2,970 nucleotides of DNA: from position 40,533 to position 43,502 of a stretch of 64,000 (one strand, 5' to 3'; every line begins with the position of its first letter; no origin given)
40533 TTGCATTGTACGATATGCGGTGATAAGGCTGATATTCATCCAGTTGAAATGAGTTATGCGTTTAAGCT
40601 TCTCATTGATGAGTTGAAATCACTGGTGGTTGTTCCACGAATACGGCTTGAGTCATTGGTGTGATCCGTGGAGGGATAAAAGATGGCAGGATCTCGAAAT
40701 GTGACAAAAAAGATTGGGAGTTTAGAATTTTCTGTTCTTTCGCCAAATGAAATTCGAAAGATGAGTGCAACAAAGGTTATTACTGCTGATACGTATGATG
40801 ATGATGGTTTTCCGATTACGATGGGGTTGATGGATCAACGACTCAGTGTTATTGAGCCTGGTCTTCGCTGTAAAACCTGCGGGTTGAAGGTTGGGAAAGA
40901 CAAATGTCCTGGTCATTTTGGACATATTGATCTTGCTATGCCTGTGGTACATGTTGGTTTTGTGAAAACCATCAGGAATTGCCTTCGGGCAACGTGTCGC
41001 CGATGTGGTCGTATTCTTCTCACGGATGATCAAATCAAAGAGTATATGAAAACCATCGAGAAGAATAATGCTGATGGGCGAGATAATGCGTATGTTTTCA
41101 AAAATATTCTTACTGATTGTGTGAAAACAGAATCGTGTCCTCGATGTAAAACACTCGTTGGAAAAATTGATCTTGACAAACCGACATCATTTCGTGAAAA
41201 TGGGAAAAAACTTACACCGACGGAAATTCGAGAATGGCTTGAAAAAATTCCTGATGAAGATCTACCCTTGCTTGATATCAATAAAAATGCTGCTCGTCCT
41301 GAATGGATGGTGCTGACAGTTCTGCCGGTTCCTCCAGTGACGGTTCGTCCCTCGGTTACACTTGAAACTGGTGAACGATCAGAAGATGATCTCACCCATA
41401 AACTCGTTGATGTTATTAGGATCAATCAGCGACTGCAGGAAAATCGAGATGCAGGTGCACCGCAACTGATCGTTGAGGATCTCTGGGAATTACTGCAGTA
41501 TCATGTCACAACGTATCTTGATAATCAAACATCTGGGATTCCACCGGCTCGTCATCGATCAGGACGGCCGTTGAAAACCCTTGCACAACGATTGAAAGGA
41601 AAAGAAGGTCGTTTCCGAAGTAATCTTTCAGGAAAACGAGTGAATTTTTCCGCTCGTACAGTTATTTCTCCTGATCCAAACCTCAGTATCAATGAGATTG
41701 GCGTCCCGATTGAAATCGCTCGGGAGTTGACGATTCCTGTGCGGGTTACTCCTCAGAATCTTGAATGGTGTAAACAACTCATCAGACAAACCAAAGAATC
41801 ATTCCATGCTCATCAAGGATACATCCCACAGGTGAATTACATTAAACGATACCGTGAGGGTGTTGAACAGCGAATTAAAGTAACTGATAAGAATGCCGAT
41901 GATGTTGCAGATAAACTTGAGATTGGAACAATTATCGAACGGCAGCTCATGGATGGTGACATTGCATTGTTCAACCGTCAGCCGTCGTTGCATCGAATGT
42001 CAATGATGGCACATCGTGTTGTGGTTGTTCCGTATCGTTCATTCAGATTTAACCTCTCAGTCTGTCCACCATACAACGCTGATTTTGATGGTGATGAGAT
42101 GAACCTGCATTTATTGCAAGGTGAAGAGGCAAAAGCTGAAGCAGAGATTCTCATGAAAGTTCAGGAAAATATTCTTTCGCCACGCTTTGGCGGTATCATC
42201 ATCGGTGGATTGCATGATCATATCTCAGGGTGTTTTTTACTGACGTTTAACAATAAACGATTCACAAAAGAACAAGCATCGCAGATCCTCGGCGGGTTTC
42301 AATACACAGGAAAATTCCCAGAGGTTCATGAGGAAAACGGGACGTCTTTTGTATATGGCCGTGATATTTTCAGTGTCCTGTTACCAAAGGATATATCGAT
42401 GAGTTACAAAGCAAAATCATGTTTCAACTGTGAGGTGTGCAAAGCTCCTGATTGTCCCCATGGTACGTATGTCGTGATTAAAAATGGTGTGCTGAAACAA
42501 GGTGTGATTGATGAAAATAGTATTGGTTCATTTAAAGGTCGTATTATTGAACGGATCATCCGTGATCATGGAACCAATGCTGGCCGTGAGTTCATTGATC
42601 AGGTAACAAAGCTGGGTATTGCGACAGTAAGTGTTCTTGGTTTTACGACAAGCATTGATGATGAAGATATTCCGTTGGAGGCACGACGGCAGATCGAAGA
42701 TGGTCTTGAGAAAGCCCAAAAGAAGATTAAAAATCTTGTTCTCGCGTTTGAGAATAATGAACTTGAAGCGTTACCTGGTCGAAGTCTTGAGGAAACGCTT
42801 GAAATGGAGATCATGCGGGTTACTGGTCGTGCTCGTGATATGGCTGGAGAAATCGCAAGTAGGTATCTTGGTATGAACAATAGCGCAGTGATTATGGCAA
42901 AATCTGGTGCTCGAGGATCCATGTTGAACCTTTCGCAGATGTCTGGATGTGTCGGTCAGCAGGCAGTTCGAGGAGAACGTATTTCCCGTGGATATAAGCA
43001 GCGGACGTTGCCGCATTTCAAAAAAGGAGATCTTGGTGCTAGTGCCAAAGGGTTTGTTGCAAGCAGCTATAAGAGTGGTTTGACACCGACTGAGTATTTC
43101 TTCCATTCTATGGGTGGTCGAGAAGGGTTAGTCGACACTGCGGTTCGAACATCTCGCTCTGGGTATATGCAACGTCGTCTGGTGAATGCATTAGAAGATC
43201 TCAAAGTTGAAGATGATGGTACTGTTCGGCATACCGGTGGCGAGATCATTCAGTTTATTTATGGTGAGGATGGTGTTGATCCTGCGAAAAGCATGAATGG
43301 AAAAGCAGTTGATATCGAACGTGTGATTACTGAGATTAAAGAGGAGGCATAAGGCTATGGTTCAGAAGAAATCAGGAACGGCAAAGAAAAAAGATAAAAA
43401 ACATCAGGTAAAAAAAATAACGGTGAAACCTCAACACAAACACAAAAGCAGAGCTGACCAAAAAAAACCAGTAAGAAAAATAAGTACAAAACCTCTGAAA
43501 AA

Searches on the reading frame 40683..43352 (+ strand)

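Call 8: search_protein_families(library=ncbifam, proteins=[window:40683-43352:+], max_evalue=0.00001)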
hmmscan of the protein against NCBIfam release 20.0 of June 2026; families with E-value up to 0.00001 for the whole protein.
window:40683-43352:+ (889 aa): 10 families
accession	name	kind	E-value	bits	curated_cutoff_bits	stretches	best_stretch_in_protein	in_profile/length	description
NF006336.0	PRK08566.1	equivalog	0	1395.1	819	1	6-888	4-880/883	DNA-directed RNA polymerase subunit A'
TIGR02390.1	RNA_pol_rpoA1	equivalog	0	1369.7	1042.55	1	9-882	2-867/867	DNA-directed RNA polymerase subunit A'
TIGR02386.1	rpoC_TIGR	equivalog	1.5e-92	311.2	963.5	1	59-882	63-815/1147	DNA-directed RNA polymerase subunit beta'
NF011498.0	PRK14906.1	equivalog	8.2e-74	248.8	1437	1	201-844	307-877/1459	DNA-directed RNA polymerase subunit beta'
NF007172.0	PRK09603.1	equivalog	1.6e-63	214.1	5372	2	203-527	1620-1909/2890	DNA-directed RNA polymerase subunit beta/beta'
NF011417.0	PRK14844.1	equivalog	6.4e-58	195.9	4632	1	60-840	1513-2228/2839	DNA-directed RNA polymerase subunit beta/beta'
NF002729.0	PRK02625.1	equivalog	1.2e-56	192.6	1117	1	203-532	238-532/626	DNA-directed RNA polymerase subunit gamma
TIGR02387.1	rpoC1_cyan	equivalog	1e-55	189.5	975.9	1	203-532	232-526/619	DNA-directed RNA polymerase subunit gamma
NF002724.0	PRK02597.1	equivalog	1.1e-16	59.5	1878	1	621-847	23-223/1338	DNA-directed RNA polymerase subunit beta'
TIGR02388.1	rpoC2_cyan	equivalog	1.7e-16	59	467.4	1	622-846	16-214/1230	DNA-directed RNA polymerase subunit beta''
